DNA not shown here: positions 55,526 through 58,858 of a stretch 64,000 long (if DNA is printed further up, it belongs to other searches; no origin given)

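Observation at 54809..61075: VPS15 orthologue that is about 40% longer than usual and retains the myristoylation signal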

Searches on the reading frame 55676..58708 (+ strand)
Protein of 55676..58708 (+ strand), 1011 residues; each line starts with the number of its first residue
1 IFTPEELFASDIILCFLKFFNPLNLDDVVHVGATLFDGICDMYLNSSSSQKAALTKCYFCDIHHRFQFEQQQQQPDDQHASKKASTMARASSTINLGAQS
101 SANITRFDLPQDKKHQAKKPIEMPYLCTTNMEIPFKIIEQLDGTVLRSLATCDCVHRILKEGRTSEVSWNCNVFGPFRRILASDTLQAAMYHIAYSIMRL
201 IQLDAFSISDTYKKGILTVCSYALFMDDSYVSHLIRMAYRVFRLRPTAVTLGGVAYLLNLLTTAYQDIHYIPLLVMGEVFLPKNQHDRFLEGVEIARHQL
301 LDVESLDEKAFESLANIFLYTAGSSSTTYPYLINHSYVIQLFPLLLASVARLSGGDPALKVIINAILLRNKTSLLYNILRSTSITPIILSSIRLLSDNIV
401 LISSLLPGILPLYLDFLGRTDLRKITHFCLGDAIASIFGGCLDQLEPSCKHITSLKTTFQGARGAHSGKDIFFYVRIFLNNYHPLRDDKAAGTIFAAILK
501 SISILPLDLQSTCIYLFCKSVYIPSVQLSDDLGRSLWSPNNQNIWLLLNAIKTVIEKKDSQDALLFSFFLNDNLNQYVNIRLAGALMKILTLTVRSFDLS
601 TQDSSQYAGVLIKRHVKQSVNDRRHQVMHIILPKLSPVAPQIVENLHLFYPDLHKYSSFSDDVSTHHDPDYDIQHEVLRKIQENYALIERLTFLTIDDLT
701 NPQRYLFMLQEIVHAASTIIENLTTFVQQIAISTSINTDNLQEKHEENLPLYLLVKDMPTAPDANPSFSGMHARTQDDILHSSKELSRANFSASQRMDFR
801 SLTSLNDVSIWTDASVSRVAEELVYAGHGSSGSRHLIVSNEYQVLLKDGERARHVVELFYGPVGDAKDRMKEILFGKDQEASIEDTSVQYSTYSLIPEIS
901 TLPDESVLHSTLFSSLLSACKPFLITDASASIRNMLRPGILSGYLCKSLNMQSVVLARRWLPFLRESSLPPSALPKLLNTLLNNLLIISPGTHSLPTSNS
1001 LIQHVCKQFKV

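Call 31: search_solved_structures(query=A4, max_evalue=10, show_alignments=2)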
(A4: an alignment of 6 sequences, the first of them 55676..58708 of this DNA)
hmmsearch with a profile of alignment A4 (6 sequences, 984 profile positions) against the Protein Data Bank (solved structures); distinct sequences matched with E-value up to 10: 2.
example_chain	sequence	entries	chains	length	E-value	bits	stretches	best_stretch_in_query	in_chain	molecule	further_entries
9ki1_0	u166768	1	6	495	1.8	9.8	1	785-904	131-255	DNA circularization protein N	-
4gkw_A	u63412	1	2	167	2.2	9.5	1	655-797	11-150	Spindle assembly abnormal protein 6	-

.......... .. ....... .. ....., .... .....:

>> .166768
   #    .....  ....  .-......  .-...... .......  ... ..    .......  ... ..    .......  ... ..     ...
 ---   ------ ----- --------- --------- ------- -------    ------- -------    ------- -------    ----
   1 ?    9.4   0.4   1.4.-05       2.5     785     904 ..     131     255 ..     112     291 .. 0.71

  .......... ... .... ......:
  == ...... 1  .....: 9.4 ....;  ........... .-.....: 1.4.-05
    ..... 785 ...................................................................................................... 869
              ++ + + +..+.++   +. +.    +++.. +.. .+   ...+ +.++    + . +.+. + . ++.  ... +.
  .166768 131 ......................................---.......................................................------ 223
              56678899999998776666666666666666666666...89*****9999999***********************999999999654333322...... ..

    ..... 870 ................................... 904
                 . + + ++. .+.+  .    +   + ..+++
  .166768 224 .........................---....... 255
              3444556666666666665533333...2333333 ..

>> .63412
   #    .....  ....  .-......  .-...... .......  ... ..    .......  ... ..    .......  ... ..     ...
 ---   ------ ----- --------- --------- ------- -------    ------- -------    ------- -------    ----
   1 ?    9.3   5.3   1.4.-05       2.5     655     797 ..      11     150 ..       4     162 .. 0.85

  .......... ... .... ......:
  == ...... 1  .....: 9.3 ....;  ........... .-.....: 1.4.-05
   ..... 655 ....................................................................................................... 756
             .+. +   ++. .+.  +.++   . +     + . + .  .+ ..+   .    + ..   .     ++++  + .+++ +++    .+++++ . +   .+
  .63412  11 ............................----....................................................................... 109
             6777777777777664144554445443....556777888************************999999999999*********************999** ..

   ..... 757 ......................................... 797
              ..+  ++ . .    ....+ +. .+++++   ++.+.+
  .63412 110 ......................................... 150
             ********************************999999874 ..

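Call 43: predict_structure(alignment_id=A4)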
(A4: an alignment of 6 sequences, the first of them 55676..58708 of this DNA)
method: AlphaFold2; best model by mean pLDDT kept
length: 1011 residues; sequences in the alignment: 6
mean_pLDDT: 45.9   pTM: 0.44
mean pLDDT of the five models: 45.9, 43.8, 42.1, 41.3, 37.3
residues with pLDDT >= 90: 0; 70-90: 129; 50-70: 225; < 50: 657
segments of 3 or more residues with pLDDT < 50: 1-22, 35-182, 447-455, 461-468, 519-543, 572-707, 715-717, 719-721, 723-725, 727-1011
pLDDT, mean of each block of 10 residues (from residue 1): 36 46 54 49 45 38 34 30 28 25 25 29 27 34 35 39 33 40 54 70 66 64 66 79 77 70 60 82 81 73 60 70 56 74 69 65 78 81 74 71 65 71 64 66 52 50 47 66 53 66 63 56 36 34 51 54 50 46 43 39 34 33 39 41 46 36 40 38 36 37 47 49 49 37 30 28 31 32 31 24 24 23 23 25 32 35 35 36 30 25 28 29 29 30 30 31 34 35 32 35 37 31
secondary structure, 60 per line:
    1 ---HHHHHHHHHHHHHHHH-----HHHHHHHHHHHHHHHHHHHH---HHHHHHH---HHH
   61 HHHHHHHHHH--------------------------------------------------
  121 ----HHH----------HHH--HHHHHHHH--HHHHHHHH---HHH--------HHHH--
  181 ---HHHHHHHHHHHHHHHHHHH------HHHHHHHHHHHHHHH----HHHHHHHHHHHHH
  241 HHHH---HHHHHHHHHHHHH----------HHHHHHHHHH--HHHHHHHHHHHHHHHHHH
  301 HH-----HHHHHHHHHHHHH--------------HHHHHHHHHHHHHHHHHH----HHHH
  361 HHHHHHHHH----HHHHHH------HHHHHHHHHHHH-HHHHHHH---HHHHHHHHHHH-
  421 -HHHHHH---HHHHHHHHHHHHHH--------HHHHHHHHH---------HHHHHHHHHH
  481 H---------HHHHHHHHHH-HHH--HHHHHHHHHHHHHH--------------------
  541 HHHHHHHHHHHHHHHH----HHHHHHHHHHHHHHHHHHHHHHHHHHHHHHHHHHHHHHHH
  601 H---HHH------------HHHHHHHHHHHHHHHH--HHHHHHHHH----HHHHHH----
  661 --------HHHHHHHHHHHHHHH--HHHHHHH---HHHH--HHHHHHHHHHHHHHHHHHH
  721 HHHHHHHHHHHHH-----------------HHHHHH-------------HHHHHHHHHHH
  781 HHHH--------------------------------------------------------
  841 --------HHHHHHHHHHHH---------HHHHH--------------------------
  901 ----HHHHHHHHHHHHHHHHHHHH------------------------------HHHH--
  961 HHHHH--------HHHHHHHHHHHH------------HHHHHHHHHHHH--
elements in order (helices of 4 or more, strands of 3 or more residues): H4-19 H25-44 H48-54 H58-70 H143-150 H153-160 H175-178 H184-202 H209-223 H228-244 H248-260 H271-280 H283-302 H308-320 H335-352 H357-369 H374-379 H386-397 H399-405 H409-419 H422-427 H431-444 H453-461 H471-481 H491-500 H507-520 H541-556 H561-601 H620-635 H638-646 H651-656 H669-683 H686-692 H696-699 H702-733 H751-756 H770-784 H849-860 H870-874 H905-924 H955-958 H961-965 H974-985 H998-1009

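Call 45: fold_search(model_id=the predicted structure, library=pdb)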
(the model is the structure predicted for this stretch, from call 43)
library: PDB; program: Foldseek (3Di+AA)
matches with E <= 10: 557; with E <= 0.001: 0
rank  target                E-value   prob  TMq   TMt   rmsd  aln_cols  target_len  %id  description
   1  7z8s_E                7.2e-03  0.99  0.18  0.13  20.4       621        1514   12  Mot1:TBP:DNA - post hydrolysis state (released 2023-03-29)
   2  7abh_u                1.6e-02  0.44  0.10  0.10  27.9       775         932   10  Human pre-Bact-2 spliceosome (SF3b/U2 snRNP portion) (released 2020-12-09)
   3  7q3l_A                1.7e-02  0.57  0.11  0.13  25.9       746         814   10  Human 17S U2 snRNP 5' domain (released 2022-03-30)
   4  5h2w_A                2.0e-02  0.82  0.12  0.22  19.2       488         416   12  Crystal structure of the karyopherin Kap60p bound to the SUMO protease Ulp1p (150-340) (released 2016-12-14)
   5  7pea_A                2.1e-02  0.44  0.11  0.06  33.1       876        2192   12  cryo-EM structure of DEPTOR bound to human mTOR complex 1, overall refinement (released 2021-09-08)
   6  2z6h                  2.4e-02  0.72  0.13  0.19  22.1       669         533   12  Crystal Structure of Beta-Catenin Armadillo Repeat Region and Its C-Terminal domain (released 2008-02-12)
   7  9mhh_A                2.8e-02  0.90  0.14  0.13  25.7       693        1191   10  PI3KC3-C1 in complex with RAB1A. VPS34 kinase domain active conformation (released 2025-02-12)
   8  9l4c_B                2.8e-02  0.60  0.12  0.13  25.2       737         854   11  ATR Spiral -ATRIP bound with RP-3500 (released 2025-05-21)
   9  6ff4_u                2.8e-02  0.41  0.11  0.11  26.7       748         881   11  human Bact spliceosome core structure (released 2018-08-29)
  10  6sb0_A                2.9e-02  0.28  0.09  0.06  34.1       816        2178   13  cryo-EM structure of mTORC1 bound to PRAS40-fused active RagA/C GTPases (released 2019-10-16)
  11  1qz7_A                3.1e-02  0.54  0.11  0.17  20.7       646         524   11  Beta-catenin binding domain of Axin in complex with beta-catenin (released 2003-11-18)
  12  4b18_A                3.3e-02  0.75  0.11  0.20  18.4       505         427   11  The crystal structure of human Importin alpha 5 with TERT NLS peptide (released 2013-09-04)
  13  6qx9_B1               3.5e-02  0.57  0.13  0.14  26.2       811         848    8  Structure of a human fully-assembled precatalytic spliceosome (pre-B complex). (released 2019-04-17)
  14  1qgr_A                3.5e-02  0.47  0.11  0.12  23.4       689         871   10  STRUCTURE OF IMPORTIN BETA BOUND TO THE IBB DOMAIN OF IMPORTIN ALPHA (II CRYSTAL FORM, GROWN AT LOW PH) (released 1999-05-24)
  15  8cwy_A                4.0e-02  0.66  0.11  0.18  19.0       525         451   13  Accurate computational design of genetically encoded 3D protein crystals (released 2023-11-01)
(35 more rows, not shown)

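Call 56: search_protein_representatives(alignment_id=A4)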
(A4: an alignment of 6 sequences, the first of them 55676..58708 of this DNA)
Query: 6 sequences, 984 profile positions. Proteins with E-value up to 0.001 (for the whole library): 4; up to 1e-10: 4; up to 1e-30: 3. The best 4 are listed.
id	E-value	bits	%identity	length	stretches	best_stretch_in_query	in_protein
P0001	0.0e+00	1734.0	-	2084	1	1-984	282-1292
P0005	0.0e+00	1367.9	-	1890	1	1-984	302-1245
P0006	0.0e+00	1064.4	-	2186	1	1-982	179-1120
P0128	1.1e-13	66.9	-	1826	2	193-298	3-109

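Call 58: search_protein_families(library=pfam, proteins=[P0128], max_evalue=1)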
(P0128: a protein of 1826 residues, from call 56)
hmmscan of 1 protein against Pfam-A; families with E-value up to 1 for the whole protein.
P0128 (1826 aa): 0 families

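Call 62: find_encoding_contigs(protein=P0128, flank=6000, max_places=2)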
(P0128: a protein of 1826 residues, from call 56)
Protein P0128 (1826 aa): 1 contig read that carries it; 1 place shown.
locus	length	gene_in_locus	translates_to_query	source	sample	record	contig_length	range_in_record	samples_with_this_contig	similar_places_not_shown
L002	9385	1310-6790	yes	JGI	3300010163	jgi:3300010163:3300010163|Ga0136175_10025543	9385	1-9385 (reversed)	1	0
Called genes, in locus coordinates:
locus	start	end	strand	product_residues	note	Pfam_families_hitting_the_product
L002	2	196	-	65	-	?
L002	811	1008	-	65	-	-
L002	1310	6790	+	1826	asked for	-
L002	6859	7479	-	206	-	PF08698:Fcf2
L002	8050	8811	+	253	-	PF24681:Kelch_KLHDC2_KLHL20_DRC7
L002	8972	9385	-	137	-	?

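Call 65: find_homologous_proteins(query=L002:2-6787:+, max_evalue=0.00001)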
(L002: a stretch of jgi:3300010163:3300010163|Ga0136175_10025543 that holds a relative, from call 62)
Query L002:2-6787:+ (2262 aa): 1 proteins with E <= 0.00001 among 8000 candidates.
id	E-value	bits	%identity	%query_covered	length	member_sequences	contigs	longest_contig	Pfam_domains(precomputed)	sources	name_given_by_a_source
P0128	0.0e+0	4040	100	81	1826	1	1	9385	-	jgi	-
